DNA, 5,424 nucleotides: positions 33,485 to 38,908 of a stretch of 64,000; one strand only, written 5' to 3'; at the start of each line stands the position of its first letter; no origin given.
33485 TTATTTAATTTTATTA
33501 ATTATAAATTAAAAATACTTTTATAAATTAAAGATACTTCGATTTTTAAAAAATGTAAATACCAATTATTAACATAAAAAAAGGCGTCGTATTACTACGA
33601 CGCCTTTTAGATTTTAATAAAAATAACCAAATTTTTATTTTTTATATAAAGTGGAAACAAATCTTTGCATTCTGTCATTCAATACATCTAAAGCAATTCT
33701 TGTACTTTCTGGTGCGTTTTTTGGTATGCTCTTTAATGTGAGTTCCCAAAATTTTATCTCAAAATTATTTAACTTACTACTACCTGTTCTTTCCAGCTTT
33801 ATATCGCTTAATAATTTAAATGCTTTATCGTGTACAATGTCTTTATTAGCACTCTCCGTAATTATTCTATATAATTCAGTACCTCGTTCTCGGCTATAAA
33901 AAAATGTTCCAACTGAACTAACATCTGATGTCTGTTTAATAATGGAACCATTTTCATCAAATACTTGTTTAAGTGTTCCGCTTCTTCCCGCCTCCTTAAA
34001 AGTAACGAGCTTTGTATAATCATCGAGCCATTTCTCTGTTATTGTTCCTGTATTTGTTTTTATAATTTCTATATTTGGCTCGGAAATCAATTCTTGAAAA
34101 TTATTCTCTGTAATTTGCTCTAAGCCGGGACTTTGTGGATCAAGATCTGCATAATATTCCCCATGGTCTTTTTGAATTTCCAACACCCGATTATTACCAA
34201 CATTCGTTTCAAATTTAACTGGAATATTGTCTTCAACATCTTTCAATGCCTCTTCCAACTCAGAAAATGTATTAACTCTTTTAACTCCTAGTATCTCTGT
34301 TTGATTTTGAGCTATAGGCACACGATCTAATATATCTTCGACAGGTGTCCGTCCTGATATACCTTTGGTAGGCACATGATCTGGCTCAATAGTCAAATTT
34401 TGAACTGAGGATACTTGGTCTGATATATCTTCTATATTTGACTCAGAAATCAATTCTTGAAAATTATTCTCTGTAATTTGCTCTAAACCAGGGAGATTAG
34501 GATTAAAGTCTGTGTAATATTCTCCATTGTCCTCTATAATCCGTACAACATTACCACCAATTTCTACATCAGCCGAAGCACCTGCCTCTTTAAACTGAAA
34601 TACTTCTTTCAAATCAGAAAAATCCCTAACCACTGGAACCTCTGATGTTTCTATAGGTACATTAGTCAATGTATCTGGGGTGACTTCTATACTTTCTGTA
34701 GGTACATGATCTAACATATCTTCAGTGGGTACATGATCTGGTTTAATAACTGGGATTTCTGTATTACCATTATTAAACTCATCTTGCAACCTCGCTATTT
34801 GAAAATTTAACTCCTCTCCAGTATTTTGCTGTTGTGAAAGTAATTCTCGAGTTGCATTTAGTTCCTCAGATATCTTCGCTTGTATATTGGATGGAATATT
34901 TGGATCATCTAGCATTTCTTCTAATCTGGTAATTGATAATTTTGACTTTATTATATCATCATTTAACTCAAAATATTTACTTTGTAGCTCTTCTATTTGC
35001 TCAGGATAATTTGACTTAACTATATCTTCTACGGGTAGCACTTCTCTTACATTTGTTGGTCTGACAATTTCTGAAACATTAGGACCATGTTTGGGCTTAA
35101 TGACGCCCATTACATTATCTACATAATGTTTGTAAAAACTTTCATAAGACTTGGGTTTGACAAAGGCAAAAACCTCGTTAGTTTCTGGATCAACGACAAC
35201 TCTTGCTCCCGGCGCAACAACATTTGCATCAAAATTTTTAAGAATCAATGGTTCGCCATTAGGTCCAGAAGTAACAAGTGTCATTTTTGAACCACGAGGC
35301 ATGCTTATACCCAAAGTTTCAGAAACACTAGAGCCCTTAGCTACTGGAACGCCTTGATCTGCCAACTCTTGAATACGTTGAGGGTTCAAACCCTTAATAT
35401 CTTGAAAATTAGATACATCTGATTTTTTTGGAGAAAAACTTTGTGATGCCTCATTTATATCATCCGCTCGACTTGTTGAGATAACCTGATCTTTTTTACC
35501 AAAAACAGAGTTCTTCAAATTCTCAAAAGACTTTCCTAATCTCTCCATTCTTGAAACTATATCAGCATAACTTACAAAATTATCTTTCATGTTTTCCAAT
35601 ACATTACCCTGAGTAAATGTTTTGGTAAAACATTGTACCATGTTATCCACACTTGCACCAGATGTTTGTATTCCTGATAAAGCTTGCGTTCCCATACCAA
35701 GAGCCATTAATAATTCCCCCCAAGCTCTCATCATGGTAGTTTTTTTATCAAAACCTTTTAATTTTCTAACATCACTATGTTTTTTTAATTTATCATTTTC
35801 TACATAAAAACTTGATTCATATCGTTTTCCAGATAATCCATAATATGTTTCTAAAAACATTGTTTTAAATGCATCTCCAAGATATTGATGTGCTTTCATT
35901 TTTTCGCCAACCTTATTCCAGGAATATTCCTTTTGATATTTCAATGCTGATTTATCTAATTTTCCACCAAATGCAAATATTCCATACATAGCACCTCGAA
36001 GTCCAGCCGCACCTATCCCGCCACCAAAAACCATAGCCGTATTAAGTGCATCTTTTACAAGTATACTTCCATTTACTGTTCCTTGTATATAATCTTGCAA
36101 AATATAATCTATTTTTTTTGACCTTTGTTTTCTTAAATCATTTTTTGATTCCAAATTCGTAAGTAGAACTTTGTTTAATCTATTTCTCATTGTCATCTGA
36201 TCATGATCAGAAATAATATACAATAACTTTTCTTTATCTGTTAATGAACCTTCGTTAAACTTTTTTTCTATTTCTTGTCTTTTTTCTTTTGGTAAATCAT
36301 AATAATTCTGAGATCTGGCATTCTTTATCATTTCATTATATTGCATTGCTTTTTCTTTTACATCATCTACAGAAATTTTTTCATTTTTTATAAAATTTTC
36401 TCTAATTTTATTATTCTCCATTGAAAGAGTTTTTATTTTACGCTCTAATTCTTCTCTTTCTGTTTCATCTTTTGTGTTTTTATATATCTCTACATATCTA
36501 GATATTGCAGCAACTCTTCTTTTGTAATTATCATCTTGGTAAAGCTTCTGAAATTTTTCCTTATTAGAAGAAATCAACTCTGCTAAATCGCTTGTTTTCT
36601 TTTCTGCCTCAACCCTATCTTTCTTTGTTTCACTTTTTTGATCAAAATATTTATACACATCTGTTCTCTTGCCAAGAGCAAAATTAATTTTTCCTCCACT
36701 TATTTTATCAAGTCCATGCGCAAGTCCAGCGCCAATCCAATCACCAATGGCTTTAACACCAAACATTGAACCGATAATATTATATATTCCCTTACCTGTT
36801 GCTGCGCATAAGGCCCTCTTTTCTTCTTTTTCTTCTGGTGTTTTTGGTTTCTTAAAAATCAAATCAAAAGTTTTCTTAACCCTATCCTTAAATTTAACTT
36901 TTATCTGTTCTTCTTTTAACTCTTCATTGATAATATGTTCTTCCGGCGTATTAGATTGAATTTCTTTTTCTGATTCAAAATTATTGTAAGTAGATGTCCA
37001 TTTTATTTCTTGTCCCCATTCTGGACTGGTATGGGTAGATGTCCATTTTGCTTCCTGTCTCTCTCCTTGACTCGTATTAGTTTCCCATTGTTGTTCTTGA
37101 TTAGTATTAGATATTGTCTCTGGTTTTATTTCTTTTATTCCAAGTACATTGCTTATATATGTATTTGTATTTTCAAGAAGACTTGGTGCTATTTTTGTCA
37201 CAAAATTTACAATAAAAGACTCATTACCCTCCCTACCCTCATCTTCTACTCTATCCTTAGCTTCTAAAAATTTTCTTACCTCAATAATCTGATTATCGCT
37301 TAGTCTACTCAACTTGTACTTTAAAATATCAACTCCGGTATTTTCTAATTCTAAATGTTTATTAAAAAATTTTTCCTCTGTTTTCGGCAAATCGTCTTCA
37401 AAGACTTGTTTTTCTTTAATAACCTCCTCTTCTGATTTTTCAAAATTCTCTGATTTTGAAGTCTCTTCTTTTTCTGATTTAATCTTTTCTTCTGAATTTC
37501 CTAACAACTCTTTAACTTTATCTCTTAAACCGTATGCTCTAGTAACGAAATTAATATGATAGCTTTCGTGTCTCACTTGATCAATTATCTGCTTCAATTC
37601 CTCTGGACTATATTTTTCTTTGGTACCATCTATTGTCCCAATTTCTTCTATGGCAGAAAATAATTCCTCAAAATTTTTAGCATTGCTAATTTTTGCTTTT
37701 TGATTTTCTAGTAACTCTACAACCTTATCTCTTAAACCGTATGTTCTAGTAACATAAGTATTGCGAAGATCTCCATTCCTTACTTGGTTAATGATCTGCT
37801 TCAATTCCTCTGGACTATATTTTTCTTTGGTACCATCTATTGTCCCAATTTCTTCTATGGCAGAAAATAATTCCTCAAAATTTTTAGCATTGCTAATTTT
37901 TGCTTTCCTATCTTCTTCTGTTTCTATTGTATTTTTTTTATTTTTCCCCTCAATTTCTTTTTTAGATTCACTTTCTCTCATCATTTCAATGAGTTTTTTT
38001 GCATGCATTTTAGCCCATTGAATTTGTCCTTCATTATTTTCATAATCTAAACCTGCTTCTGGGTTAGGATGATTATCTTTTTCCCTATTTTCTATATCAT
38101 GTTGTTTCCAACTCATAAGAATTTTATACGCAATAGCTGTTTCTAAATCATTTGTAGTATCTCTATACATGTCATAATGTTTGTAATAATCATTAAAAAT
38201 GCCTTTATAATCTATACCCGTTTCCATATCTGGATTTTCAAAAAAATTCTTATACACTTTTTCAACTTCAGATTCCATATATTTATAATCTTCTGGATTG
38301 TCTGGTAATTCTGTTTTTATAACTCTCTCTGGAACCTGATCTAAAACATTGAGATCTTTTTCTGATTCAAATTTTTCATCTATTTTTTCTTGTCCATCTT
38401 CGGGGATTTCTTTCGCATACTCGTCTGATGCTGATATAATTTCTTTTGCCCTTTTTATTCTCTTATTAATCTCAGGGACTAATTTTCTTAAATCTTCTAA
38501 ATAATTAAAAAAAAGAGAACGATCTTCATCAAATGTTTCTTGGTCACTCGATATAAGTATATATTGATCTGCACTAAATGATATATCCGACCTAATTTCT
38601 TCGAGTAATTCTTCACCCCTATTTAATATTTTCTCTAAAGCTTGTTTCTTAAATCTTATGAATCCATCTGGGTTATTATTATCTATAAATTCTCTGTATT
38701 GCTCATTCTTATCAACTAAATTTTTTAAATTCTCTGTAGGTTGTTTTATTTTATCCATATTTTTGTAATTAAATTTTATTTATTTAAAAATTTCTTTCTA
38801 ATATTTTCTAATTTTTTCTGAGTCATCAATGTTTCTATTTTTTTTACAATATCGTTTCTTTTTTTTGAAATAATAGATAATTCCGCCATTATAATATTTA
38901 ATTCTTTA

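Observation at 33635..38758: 1707-aa ORF of unknown function with internal duplications and glycine-zipper segments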

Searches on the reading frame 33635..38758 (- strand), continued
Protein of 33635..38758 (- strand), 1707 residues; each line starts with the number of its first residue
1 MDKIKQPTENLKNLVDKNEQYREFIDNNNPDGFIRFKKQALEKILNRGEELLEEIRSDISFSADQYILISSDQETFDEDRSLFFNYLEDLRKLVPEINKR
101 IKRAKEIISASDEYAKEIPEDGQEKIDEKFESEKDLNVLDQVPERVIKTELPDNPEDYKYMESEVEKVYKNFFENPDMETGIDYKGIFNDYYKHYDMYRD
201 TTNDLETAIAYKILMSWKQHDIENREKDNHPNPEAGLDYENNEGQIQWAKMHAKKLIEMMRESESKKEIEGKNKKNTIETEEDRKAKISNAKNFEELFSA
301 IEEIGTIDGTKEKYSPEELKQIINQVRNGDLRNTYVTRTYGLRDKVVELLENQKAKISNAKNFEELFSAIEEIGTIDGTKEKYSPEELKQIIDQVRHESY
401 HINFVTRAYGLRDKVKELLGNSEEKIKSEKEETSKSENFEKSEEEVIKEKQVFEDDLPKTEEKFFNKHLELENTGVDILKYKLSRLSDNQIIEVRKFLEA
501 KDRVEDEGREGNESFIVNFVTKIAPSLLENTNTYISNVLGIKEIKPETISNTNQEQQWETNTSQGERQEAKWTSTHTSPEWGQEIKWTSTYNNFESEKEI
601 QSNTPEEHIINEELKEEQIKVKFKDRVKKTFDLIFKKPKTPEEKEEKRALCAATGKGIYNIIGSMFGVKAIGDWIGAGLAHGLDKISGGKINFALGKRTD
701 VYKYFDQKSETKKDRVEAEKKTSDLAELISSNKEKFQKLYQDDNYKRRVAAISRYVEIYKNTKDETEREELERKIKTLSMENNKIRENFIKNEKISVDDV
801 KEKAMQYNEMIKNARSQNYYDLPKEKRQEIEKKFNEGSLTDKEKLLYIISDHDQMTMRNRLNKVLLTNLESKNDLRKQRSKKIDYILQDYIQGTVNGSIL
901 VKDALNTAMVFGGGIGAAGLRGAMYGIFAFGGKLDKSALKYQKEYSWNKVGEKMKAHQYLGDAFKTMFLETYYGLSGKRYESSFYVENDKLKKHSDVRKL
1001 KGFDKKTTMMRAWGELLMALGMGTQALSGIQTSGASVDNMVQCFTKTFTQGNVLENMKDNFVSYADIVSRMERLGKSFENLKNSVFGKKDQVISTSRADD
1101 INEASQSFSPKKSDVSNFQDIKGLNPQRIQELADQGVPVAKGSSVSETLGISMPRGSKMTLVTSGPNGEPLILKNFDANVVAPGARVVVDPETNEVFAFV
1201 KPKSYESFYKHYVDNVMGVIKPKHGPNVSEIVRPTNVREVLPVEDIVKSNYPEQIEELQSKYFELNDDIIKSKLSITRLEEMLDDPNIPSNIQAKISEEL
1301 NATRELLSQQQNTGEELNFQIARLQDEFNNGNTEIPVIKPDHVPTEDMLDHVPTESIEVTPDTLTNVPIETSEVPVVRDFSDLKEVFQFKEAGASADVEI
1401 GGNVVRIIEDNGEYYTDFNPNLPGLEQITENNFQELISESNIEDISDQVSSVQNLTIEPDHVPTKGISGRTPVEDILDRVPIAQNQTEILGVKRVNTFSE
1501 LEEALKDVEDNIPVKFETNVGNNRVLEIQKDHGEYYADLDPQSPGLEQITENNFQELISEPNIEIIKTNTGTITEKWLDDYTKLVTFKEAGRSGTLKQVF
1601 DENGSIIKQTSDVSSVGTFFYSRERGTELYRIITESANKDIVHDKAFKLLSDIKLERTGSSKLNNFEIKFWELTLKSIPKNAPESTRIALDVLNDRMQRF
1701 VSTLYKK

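Call 110: list_cluster_members(proteins=[P0001])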
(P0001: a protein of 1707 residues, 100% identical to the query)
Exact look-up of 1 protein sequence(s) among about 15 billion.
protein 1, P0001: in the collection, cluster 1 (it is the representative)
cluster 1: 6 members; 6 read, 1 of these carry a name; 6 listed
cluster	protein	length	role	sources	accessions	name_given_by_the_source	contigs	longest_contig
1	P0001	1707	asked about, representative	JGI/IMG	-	-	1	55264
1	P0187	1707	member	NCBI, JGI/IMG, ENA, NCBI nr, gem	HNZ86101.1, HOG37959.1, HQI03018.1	MAG TPA: hypothetical protein PLD95_00635 [bacterium] | hypothetical protein | hypothetical protein [bacterium]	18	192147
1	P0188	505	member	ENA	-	-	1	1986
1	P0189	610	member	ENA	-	-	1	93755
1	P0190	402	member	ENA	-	-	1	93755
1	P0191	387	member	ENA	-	-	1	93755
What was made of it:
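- The protein is identical on 18 contigs (call 110).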

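Call 124: search_protein_families(library=padloc, proteins=[window:33638-38758:-], max_evalue=0.01)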
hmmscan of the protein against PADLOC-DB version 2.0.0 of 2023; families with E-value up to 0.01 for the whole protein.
window:33638-38758:- (1707 aa): 0 families

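Call 125: search_dna_similar(query=window:33638-38758:-, collection=phages, mode=protein, max_evalue=0.001, max_rows=8)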
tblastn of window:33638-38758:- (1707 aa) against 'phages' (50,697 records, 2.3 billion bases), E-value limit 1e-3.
No match.

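Call 126: search_dna_similar(query=window:33638-38758:-, collection=plasmids, mode=protein, max_evalue=0.001, max_rows=8)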
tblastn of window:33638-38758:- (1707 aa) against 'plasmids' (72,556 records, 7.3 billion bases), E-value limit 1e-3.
No match.

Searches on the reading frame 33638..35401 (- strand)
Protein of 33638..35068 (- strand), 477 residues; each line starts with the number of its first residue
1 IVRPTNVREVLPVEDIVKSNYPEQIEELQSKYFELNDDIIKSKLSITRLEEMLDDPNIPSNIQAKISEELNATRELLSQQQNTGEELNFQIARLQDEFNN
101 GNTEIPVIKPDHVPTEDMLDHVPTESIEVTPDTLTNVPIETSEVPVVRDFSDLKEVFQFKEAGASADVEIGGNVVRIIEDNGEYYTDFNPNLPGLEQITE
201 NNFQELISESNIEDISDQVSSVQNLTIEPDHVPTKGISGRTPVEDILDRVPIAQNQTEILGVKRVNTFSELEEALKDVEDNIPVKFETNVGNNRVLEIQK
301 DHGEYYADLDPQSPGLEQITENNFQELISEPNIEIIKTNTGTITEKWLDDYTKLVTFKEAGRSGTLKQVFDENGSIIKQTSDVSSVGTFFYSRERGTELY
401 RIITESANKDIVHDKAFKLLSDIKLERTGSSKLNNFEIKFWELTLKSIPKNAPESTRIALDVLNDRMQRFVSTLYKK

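Call 40: search_solved_structures(query=A1, max_evalue=10)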
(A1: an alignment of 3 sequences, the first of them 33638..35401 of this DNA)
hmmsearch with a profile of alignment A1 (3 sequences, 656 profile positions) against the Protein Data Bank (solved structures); distinct sequences matched with E-value up to 10: 2.
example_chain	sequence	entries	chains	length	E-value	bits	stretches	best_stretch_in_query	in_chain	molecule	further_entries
7cv0_A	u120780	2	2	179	0.67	11.6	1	490-550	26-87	Transcriptional regulator NiaR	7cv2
2no2_A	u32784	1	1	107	0.76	11.4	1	425-499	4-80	Huntingtin-interacting protein 1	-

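Call 114: find_homologous_proteins(query=window:33638-35068:-, max_evalue=0.001)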
Query window:33638-35068:-: 8000 candidates shared short words with the query, none scored E <= 0.001.
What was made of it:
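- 33638..34039 (-): aa 1574-1707: C-terminal region with no detectable relatives outside the closest sequences. The dedicated database search for this part failed (call 114).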

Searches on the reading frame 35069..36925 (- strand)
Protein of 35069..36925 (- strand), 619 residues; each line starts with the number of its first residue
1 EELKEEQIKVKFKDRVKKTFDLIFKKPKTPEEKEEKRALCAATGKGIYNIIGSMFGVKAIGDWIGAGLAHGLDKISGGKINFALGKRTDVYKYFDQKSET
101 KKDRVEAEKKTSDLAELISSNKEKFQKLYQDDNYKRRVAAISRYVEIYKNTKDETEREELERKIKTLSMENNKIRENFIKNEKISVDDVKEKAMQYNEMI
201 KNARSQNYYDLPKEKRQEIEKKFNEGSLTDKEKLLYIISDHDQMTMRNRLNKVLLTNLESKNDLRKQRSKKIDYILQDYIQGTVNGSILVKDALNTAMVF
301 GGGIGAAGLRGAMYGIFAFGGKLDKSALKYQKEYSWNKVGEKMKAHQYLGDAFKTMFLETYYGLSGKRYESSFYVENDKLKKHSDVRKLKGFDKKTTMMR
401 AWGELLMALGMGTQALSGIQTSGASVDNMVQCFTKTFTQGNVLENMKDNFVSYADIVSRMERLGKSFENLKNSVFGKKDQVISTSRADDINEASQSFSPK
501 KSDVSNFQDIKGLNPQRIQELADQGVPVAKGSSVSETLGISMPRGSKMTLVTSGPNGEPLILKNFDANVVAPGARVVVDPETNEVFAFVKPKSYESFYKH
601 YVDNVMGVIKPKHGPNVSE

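Call 61: find_homologous_proteins(query=window:35069-36925:-, max_evalue=0.001)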
Query window:35069-36925:-: 8000 candidates shared short words with the query, none scored E <= 0.001.
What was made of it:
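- Tried and rejected: I treat these as tool failures, not as absence (calls 61, 114).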

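Call 71: predict_structure(alignment_id=A6)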
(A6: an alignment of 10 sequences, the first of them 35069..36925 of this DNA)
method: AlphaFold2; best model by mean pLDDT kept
length: 619 residues; sequences in the alignment: 10
mean_pLDDT: 63.0   pTM: 0.46
mean pLDDT of the five models: 63.0, 55.8, 53.9, 53.3, 46.9
residues with pLDDT >= 90: 49; 70-90: 243; 50-70: 118; < 50: 209
segments of 3 or more residues with pLDDT < 50: 1-27, 39-65, 79-82, 292-319, 405-505, 608-619
pLDDT, mean of each block of 10 residues (from residue 1): 31 38 46 49 32 32 48 52 55 77 87 82 83 89 92 91 92 88 84 91 89 86 88 89 88 72 66 85 63 42 34 43 69 78 62 61 72 78 83 59 47 32 33 35 37 34 35 33 26 28 49 72 80 72 71 75 79 81 79 70 54 37
secondary structure, 60 per line:
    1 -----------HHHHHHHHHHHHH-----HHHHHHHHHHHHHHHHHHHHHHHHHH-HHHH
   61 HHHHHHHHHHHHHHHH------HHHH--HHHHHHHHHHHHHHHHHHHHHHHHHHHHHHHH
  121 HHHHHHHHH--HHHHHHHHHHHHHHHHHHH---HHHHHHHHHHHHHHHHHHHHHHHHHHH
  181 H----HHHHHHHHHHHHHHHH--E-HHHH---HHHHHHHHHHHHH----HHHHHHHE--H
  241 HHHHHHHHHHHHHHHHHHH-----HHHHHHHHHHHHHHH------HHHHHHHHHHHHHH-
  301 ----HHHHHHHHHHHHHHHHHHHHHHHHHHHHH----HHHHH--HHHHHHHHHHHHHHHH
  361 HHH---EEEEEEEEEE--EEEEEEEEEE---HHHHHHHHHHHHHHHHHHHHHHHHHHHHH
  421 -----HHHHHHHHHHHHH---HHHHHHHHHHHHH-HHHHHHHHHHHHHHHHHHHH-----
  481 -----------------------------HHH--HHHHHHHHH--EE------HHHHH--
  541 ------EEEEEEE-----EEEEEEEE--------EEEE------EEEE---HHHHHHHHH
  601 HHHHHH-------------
elements in order: H12-24 H30-55 H57-76 H83-86 H89-129 H132-150 H154-181 H186-201 H206-209 H213-225 H230-236 H240-259 H265-279 H286-299 H305-333 H338-342 H345-363 E367-376 E379-388 H392-420 H426-438 H442-454 H456-475 H515-523 H534-538 E547-553 E559-566 E575-578 E585-588 H592-606
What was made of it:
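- AF2 confidence is low exactly on these stretches (call 71).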

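Call 94: find_related_loci(query=A6, collection=metagenome_contigs, flank=6000)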
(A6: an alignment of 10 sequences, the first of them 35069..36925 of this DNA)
Query A6 (619 aa) in metagenome_contigs; peptide patterns used: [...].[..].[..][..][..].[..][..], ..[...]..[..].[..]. (x = any residue, [..] = any of these).
279 stretches matched a pattern; 13 encode a relative of the query (tblastn E <= 1e-3); 13 distinct loci.
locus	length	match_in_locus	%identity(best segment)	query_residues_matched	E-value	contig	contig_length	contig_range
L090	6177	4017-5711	34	22-605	2e-96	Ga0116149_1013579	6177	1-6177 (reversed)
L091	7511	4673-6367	35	22-605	2e-93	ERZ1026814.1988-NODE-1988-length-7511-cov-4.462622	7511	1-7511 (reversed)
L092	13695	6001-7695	35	22-605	1e-92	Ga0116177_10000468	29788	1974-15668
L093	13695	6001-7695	35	22-605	9e-93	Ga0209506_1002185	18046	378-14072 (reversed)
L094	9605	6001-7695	35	22-605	8e-93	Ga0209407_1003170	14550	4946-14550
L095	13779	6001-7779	33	3-615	1e-90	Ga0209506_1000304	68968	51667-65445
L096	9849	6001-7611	35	47-605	3e-89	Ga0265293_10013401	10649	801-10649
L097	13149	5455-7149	35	22-605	2e-93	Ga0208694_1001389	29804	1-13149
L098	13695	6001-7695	35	22-605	2e-93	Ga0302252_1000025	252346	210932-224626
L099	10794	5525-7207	31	32-600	4e-68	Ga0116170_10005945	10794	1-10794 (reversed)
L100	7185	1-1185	35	196-605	2e-67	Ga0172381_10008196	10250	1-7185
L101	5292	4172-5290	37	22-404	1e-66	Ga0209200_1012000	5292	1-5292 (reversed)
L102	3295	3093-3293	40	40-101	2e-8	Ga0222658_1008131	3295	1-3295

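Call 95: find_related_loci(query=A6, collection=viral_contigs, flank=6000)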
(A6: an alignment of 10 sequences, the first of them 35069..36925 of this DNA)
Query A6 (619 aa) in viral_contigs; peptide patterns used: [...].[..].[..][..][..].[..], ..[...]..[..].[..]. (x = any residue, [..] = any of these).
128 stretches matched a pattern, but none encodes a relative of the query by tblastn (E <= 1e-3).
